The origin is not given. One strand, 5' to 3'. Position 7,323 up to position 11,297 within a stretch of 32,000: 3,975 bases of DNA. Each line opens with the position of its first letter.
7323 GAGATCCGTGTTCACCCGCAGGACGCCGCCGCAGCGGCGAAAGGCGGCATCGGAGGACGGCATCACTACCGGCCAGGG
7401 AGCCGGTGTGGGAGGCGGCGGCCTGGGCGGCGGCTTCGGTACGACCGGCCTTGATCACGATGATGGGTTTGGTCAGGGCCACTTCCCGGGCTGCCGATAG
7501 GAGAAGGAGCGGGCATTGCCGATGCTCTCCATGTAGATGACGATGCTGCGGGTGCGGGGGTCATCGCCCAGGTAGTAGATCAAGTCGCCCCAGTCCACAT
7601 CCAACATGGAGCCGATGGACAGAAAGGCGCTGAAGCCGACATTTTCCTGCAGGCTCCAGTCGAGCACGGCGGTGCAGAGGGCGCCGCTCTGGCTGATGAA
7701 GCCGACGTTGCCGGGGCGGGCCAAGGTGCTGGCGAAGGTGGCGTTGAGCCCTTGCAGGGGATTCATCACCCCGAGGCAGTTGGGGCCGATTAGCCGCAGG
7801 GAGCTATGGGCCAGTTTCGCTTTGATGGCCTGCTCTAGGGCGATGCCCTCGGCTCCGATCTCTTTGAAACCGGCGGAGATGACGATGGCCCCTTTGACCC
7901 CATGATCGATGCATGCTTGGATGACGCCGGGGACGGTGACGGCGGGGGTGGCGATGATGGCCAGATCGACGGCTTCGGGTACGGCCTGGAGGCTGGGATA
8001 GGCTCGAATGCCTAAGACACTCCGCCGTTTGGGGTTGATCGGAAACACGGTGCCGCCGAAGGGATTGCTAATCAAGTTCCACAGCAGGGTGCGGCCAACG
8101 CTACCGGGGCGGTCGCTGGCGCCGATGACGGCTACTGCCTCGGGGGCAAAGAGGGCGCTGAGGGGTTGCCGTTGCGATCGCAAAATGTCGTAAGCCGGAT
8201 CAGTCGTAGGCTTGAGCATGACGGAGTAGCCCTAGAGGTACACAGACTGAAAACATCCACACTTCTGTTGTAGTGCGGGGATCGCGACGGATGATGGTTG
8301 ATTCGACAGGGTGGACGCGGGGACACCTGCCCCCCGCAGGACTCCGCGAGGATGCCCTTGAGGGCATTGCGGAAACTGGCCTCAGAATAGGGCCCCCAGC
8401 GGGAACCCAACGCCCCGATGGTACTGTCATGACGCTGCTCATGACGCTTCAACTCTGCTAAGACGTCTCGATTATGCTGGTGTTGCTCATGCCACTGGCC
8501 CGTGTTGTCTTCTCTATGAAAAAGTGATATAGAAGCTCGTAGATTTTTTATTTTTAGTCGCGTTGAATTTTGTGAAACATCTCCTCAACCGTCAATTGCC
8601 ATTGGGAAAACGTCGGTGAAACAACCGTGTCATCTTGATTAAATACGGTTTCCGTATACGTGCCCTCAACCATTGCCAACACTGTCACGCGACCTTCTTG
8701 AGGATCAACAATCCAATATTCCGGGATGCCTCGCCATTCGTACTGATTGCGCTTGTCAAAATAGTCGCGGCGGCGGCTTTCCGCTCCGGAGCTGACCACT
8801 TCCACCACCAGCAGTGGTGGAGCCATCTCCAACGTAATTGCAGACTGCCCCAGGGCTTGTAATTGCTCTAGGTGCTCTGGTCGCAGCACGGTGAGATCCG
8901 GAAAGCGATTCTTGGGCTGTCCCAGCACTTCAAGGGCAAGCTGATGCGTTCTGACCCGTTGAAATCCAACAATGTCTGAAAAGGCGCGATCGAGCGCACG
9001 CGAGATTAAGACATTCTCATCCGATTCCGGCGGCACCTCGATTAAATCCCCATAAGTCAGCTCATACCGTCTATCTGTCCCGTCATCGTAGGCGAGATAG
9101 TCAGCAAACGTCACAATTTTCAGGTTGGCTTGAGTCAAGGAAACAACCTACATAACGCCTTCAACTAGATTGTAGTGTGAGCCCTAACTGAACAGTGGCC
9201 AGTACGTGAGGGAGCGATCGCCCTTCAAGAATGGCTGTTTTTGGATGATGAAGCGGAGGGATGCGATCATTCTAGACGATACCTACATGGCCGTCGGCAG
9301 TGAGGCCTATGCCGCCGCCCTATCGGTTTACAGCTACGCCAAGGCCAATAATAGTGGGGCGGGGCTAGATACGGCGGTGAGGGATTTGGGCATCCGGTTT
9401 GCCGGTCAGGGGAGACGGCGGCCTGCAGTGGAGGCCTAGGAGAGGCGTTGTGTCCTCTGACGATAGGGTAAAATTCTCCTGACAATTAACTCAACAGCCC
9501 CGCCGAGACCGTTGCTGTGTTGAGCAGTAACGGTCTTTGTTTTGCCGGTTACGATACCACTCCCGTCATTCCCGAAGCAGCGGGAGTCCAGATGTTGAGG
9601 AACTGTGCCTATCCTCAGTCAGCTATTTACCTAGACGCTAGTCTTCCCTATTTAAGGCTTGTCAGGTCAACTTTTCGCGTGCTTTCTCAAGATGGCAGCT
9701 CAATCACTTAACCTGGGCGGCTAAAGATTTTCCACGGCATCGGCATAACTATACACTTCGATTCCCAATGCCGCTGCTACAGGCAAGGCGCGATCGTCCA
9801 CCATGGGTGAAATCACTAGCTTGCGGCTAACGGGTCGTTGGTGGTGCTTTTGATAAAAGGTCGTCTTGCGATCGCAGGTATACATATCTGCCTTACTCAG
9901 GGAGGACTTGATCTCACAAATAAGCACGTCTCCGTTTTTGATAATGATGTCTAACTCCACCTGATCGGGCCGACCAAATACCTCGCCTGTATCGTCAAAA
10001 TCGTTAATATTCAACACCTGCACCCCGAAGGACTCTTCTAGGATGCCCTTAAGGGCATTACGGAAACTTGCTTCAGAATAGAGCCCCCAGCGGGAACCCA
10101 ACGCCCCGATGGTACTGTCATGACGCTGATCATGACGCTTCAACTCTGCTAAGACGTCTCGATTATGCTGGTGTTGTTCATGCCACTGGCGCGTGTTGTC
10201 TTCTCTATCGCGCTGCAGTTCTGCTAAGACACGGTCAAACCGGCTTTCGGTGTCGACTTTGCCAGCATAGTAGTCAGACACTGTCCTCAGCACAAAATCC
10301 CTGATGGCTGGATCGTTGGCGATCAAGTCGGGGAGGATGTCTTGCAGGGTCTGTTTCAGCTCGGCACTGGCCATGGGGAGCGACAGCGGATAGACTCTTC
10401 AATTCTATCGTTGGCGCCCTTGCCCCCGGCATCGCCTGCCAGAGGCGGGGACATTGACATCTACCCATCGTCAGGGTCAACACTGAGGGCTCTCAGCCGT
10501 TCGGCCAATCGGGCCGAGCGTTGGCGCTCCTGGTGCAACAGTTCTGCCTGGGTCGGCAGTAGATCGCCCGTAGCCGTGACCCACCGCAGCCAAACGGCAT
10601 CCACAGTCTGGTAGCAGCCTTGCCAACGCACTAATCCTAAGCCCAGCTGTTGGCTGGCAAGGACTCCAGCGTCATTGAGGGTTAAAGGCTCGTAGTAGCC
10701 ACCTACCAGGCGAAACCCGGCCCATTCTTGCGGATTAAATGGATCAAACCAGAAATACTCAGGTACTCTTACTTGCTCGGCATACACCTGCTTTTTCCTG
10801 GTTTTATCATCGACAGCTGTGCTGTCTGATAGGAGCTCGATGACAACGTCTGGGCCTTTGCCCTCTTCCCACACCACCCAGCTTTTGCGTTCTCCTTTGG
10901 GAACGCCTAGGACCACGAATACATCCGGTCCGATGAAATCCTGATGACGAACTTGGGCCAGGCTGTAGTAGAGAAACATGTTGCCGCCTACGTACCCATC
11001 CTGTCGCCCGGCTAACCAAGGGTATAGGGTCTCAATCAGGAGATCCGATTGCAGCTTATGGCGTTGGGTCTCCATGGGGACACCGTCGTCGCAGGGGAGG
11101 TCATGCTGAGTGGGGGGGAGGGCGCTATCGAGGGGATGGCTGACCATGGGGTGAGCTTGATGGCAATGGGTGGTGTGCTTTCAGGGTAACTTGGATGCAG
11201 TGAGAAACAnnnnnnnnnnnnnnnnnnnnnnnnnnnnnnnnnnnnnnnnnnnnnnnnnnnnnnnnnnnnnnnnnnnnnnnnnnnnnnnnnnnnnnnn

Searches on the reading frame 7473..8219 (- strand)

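Call 8: search_protein_families(library=pfam, proteins=[window:7473-8219:-], max_evalue=0.001)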
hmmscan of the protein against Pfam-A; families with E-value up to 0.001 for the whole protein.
window:7473-8219:- (248 aa): 3 families
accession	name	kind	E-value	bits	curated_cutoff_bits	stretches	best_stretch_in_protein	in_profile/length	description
PF13607.11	Succ_CoA_lig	-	2e-26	92.8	27.4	1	169-239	1-71/138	Succinyl-CoA ligase like flavodoxin domain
PF13380.12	CoA_binding_2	-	2e-23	83.5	22.8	1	28-153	2-115/116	CoA binding domain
PF02629.25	CoA_binding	-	1.7e-11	45.2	22.3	1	27-117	4-97/97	CoA binding domain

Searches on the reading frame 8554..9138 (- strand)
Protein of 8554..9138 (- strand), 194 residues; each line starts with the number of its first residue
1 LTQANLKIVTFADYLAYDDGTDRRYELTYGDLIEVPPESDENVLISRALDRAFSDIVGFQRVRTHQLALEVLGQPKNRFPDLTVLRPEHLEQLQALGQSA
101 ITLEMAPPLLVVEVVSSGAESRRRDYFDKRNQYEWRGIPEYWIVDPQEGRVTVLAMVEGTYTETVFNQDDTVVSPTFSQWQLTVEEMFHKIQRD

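Call 8: search_protein_families(library=pfam, proteins=[window:8554-9138:-], max_evalue=0.001)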
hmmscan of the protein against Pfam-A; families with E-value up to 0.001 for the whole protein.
window:8554-9138:- (194 aa): 1 family
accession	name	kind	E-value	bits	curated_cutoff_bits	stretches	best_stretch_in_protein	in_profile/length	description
PF05685.18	Uma2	-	1.2e-29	103.4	27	1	12-185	2-172/172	Putative restriction endonuclease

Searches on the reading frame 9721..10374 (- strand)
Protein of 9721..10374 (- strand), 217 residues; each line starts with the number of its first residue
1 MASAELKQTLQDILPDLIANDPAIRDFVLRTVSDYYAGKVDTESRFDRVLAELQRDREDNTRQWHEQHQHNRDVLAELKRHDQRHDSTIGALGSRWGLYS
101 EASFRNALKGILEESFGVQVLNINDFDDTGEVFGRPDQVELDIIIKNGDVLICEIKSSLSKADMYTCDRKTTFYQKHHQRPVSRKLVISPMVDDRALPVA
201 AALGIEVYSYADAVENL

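Call 8: search_protein_families(library=pfam, proteins=[window:9721-10374:-], max_evalue=0.001)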
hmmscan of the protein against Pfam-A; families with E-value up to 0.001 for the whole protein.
window:9721-10374:- (217 aa): 2 families
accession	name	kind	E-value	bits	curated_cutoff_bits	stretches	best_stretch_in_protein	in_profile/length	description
PF12644.12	DUF3782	-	4.2e-27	94.6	24.4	1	61-136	3-78/78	Protein of unknown function (DUF3782)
PF07788.17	PDDEXK_10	-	3.9e-22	78.4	21.2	1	138-206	2-74/74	PD-(D/E)XK nuclease superfamily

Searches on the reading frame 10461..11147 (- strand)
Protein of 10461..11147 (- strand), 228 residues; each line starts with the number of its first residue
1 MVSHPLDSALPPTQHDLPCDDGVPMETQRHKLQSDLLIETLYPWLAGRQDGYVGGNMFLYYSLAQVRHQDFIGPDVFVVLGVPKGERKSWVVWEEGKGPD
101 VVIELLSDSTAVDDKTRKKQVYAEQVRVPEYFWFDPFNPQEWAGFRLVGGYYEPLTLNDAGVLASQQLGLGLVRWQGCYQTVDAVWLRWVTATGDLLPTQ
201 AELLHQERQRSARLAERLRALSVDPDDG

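Call 8: search_protein_families(library=pfam, proteins=[window:10461-11147:-], max_evalue=0.001)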
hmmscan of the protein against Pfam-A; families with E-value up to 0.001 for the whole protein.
window:10461-11147:- (228 aa): 1 family
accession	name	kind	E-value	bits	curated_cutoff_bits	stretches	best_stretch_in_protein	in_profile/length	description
PF05685.18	Uma2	-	3.6e-20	72.6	27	1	24-170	27-164/172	Putative restriction endonuclease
